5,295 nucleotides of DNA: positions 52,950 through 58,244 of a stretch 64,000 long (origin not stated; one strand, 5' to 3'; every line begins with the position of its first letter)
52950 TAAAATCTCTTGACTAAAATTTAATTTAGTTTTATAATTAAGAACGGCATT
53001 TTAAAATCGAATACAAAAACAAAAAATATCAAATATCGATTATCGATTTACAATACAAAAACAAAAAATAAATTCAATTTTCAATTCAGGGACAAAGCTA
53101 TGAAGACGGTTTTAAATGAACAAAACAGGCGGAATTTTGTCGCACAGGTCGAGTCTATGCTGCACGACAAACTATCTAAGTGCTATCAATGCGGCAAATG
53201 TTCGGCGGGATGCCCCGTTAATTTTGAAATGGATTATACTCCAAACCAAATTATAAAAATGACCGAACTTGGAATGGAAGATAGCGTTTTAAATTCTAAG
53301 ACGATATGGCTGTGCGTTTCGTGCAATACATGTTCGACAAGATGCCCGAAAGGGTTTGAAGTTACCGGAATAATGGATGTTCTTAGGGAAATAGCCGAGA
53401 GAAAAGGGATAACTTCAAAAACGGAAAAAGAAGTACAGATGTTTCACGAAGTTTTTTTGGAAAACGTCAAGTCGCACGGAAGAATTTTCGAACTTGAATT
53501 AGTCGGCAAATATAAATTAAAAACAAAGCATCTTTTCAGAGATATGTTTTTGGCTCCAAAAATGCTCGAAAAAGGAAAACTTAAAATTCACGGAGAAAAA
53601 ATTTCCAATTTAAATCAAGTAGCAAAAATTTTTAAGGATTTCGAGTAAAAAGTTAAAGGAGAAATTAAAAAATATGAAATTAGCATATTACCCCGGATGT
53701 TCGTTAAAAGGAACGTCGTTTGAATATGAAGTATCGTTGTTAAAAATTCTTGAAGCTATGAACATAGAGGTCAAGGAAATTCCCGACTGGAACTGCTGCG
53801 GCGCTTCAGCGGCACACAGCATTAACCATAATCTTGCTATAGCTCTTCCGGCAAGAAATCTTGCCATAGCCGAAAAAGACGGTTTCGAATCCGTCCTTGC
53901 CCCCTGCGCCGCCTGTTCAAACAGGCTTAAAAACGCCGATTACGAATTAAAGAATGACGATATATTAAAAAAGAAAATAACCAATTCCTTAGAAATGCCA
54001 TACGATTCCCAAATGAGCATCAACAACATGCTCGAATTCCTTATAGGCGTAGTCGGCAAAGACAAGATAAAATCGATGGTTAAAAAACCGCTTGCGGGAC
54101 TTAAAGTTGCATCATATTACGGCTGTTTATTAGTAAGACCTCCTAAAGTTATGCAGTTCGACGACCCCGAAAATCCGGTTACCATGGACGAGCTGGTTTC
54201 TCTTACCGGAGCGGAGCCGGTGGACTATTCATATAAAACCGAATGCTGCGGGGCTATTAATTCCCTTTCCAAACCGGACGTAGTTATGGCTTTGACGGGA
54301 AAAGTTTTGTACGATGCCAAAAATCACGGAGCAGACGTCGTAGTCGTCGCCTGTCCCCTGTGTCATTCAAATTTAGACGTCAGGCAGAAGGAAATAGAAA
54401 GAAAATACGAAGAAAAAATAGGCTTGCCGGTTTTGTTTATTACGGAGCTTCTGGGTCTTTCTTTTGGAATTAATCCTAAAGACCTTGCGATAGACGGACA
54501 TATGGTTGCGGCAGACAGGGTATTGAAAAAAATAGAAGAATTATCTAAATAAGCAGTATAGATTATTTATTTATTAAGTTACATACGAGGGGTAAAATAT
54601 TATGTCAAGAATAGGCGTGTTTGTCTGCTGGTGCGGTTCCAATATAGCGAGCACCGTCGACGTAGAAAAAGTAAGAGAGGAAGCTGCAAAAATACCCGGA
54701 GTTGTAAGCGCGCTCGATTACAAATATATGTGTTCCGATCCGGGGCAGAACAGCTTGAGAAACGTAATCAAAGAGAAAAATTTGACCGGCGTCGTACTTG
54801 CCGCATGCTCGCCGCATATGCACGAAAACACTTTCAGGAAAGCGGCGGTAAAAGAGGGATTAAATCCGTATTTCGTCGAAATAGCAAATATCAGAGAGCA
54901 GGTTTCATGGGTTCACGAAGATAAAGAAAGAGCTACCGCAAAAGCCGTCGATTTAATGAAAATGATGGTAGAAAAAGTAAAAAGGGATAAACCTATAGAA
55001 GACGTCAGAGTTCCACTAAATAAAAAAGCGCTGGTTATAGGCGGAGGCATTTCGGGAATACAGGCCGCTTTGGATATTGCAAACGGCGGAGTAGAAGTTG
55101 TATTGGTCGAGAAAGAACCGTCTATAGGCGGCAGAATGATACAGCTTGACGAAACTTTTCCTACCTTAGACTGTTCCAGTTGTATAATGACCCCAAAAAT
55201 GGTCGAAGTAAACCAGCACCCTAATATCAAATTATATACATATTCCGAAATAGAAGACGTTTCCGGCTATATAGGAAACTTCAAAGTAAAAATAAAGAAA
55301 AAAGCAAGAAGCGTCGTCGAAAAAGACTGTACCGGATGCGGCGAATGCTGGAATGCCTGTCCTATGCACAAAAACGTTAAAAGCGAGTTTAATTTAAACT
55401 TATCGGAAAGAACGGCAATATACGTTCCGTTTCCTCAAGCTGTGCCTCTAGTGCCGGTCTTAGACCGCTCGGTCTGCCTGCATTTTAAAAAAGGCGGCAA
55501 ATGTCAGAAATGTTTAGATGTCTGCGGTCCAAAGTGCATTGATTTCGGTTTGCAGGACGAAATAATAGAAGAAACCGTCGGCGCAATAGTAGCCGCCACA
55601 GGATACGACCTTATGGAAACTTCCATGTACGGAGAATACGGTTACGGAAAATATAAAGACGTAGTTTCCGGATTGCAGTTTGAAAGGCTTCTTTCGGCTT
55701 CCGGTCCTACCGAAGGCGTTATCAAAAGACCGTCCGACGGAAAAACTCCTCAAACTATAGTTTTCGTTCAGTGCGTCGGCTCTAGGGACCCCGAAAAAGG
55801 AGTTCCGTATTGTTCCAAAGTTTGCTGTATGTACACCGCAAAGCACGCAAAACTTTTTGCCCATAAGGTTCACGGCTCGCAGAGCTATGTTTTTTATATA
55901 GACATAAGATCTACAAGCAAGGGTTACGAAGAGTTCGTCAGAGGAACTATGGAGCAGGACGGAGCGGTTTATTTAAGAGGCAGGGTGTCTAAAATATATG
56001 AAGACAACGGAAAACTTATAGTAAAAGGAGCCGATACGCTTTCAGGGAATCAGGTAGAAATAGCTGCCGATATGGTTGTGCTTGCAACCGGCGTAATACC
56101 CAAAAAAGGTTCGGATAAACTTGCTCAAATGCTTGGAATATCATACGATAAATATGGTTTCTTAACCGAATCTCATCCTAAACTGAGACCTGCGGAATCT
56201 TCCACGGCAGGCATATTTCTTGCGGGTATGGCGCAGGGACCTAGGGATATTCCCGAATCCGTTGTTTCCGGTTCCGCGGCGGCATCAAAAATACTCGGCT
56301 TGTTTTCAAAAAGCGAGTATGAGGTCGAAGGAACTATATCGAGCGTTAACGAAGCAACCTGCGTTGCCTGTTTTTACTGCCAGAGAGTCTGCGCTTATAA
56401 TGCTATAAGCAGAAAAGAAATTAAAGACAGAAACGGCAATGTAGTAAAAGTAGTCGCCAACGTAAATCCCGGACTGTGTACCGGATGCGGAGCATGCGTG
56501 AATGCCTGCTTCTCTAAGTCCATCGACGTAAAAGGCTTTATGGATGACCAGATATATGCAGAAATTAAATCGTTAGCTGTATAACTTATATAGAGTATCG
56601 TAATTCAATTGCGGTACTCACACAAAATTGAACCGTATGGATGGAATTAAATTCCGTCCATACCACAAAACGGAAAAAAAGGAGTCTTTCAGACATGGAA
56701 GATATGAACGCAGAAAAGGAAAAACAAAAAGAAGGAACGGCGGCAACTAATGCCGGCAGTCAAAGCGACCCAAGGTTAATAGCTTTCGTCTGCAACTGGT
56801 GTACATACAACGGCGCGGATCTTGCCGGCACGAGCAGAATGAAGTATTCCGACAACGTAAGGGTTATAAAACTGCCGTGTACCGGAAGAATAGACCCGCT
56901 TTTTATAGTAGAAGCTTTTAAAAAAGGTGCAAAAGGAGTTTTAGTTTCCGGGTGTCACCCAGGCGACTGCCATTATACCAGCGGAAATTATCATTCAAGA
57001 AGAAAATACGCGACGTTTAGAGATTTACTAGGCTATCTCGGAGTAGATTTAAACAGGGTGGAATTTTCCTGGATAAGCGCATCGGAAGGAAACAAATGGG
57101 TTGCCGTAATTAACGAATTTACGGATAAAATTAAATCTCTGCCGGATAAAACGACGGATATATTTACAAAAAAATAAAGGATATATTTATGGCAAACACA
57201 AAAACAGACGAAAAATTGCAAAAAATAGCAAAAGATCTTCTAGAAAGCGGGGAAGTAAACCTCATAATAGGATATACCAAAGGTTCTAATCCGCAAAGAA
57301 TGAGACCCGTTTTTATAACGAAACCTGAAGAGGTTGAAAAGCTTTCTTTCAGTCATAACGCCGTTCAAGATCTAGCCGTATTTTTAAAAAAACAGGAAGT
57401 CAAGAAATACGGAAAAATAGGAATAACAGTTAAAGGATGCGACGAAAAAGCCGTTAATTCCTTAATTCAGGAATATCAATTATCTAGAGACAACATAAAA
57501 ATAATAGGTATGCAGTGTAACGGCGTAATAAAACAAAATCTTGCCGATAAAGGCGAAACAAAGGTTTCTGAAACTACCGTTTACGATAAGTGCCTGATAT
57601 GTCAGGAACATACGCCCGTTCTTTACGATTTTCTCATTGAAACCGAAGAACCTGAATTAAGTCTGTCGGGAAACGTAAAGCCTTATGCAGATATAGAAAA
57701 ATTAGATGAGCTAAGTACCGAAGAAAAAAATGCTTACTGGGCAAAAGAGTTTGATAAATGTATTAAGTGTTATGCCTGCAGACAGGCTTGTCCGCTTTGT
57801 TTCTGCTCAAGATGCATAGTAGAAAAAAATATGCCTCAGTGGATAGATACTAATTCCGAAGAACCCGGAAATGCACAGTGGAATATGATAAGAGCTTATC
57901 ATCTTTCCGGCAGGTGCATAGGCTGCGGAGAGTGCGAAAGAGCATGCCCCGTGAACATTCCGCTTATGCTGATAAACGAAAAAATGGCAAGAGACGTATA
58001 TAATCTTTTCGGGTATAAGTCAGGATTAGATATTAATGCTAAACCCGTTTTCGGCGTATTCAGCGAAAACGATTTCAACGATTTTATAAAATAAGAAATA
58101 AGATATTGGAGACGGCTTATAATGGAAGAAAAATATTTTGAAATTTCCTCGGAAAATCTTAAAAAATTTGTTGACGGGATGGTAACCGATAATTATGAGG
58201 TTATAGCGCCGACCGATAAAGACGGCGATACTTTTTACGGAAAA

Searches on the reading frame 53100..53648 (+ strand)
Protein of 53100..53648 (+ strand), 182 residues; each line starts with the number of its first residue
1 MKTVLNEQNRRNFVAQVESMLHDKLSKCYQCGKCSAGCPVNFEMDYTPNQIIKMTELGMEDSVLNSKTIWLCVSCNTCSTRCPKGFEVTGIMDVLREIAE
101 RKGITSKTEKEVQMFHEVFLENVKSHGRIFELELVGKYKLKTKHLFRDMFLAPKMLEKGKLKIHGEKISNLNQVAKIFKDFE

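Call 20: search_protein_families(library=pfam, proteins=[window:53100-53648:+], max_evalue=0.001)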
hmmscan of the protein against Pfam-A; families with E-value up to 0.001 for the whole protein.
window:53100-53648:+ (182 aa): 7 families
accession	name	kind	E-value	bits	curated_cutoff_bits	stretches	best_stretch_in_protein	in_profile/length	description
PF13183.11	Fer4_8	-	1.8e-12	48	27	1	25-85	2-67/68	4Fe-4S dicluster domain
PF13534.11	Fer4_17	-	3e-10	40.9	22.2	1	27-86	1-60/61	4Fe-4S dicluster domain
PF13187.11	Fer4_9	-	6.9e-10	39.2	27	1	27-85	1-50/52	4Fe-4S dicluster domain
PF13237.11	Fer4_10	-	7.8e-07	29.4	25.5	1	24-83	5-53/53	4Fe-4S dicluster domain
PF12838.12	Fer4_7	-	2e-06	28.6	27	1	27-85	1-51/52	4Fe-4S dicluster domain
PF13370.11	Fer4_13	-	6.9e-06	27.1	24.5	0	26-47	4-25/58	4Fe-4S single cluster domain of Ferredoxin I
PF00037.32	Fer4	-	0.00016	21.8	21.1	0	26-41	6-21/24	4Fe-4S binding domain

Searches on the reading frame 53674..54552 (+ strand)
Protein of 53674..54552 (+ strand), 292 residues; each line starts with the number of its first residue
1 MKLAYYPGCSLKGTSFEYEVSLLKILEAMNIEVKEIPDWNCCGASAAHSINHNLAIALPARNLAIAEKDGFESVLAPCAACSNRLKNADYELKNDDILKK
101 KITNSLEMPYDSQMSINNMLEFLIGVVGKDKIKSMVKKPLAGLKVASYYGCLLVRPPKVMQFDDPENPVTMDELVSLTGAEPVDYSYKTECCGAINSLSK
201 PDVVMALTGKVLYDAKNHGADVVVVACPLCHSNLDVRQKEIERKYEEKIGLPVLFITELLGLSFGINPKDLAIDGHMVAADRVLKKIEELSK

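Call 20: search_protein_families(library=pfam, proteins=[window:53674-54552:+], max_evalue=0.001)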
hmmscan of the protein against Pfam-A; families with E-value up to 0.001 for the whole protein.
window:53674-54552:+ (292 aa): 1 family
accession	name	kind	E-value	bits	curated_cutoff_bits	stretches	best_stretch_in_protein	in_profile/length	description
PF02754.22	CCG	-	6.4e-27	93.9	20.6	2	4-86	2-85/85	Cysteine-rich domain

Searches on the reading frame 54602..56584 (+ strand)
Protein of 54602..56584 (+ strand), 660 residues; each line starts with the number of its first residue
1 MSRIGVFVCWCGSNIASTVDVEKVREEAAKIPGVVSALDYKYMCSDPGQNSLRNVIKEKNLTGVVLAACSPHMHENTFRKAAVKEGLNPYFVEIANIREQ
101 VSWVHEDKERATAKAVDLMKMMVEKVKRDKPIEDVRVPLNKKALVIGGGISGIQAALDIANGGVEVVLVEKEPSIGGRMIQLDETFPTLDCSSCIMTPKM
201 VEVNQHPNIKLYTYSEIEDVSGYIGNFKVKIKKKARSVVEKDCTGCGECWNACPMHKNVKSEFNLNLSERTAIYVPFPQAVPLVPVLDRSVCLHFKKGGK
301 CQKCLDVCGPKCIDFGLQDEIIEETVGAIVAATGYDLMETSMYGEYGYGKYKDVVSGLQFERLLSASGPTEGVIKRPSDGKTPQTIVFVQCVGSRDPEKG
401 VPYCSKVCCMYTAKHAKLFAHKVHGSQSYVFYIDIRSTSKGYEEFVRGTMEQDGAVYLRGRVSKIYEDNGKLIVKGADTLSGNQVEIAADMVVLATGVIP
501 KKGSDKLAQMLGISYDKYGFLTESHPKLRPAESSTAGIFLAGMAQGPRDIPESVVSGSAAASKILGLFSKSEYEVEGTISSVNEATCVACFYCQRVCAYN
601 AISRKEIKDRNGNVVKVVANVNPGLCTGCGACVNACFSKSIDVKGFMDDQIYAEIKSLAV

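Call 20: search_protein_families(library=pfam, proteins=[window:54602-56584:+], max_evalue=0.001)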
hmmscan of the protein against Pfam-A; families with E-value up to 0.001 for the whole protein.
window:54602-56584:+ (660 aa): 18 families
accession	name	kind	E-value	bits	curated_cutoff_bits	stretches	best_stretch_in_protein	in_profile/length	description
PF07992.20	Pyr_redox_2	-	1.3e-10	41.6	26.1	1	142-234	2-81/291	Pyridine nucleotide-disulphide oxidoreductase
PF12838.12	Fer4_7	-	2.1e-09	38.1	27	1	586-637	1-49/52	4Fe-4S dicluster domain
PF00037.32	Fer4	-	6e-08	32.6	21.1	2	620-636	2-18/24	4Fe-4S binding domain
PF12831.13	FAD_oxidored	-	3.6e-07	30.2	27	1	144-179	3-38/416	FAD dependent oxidoreductase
PF13237.11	Fer4_10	-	4.1e-07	30.3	25.5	2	582-636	4-52/53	4Fe-4S dicluster domain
PF01266.30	DAO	-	8.8e-07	29.2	27.9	1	143-176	2-35/353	FAD dependent oxidoreductase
PF13738.12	Pyr_redox_3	-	1.4e-06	28.2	30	1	131-236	155-254/305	Pyridine nucleotide-disulphide oxidoreductase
PF13183.11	Fer4_8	-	1.7e-06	28.9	27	0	586-638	4-66/68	4Fe-4S dicluster domain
PF01593.30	Amino_oxidase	-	1.7e-06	28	19.8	0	150-179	1-30/443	Flavin containing amine oxidoreductase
PF13187.11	Fer4_9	-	2.8e-06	27.7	27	1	587-639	2-50/52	4Fe-4S dicluster domain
PF13450.12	NAD_binding_8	-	3.9e-06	27.5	21.9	1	145-180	1-36/68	NAD(P)-binding Rossmann-like domain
PF03486.20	HI0933_like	-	4.5e-06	26.7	50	0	142-178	2-38/244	HI0933-like protein Rossmann domain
PF00890.30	FAD_binding_2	-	1.2e-05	25.2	20.4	1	143-177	2-36/414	FAD binding domain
PF14697.11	Fer4_21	-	1.3e-05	25.6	35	1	232-257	30-55/59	4Fe-4S dicluster domain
PF01134.28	GIDA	-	3.2e-05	23.6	22.1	1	144-192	3-41/391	Glucose inhibited division protein A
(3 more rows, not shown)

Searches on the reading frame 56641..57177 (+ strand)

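Call 20: search_protein_families(library=pfam, proteins=[window:56641-57177:+], max_evalue=0.001)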
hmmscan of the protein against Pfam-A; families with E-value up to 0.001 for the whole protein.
window:56641-57177:+ (178 aa): 1 family
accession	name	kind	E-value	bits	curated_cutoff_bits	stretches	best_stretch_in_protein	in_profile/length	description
PF02662.21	FlpD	-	1.1e-50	171.3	22.3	1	47-167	2-122/123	Methyl-viologen-reducing hydrogenase, delta subunit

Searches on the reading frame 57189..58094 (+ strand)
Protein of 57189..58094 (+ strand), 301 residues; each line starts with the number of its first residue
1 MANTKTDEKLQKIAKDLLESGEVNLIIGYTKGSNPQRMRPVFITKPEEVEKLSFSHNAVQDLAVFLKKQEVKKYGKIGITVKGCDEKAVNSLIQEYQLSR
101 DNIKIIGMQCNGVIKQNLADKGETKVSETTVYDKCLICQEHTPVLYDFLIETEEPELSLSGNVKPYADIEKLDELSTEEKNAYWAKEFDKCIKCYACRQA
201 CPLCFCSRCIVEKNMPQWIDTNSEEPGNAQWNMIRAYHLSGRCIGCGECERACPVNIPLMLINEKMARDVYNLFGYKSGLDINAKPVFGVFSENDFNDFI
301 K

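Call 20: search_protein_families(library=pfam, proteins=[window:57189-58094:+], max_evalue=0.001)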
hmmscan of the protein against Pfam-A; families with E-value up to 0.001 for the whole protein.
window:57189-58094:+ (301 aa): 11 families
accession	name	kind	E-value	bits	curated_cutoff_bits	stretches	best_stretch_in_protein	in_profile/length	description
PF00037.32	Fer4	-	5.9e-08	32.6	21.1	1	241-257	6-22/24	4Fe-4S binding domain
PF13183.11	Fer4_8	-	6.9e-07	30.1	27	1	188-257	2-68/68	4Fe-4S dicluster domain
PF12797.12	Fer4_2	-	2.4e-06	27.6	24.5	2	240-255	7-22/22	4Fe-4S binding domain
PF12838.12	Fer4_7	-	2.5e-06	28.3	27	1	190-257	1-52/52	4Fe-4S dicluster domain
PF13237.11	Fer4_10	-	3.9e-06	27.1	25.5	1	186-254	4-53/53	4Fe-4S dicluster domain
PF13187.11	Fer4_9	-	1.9e-05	25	27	1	190-256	1-50/52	4Fe-4S dicluster domain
PF13534.11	Fer4_17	-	3e-05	24.9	22.2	1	190-257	1-60/61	4Fe-4S dicluster domain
PF12798.12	Fer4_3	-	3.3e-05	24.8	27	0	243-257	1-15/15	4Fe-4S binding domain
PF12837.12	Fer4_6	-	4.2e-05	23.7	25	1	241-257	7-23/24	4Fe-4S binding domain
PF04422.18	FrhB_FdhB_N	-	0.00038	21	22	1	12-51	23-62/78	Coenzyme F420 hydrogenase/dehydrogenase, beta subunit N-term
PF12800.12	Fer4_4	-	0.00099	19.7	24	1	242-255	3-16/17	4Fe-4S binding domain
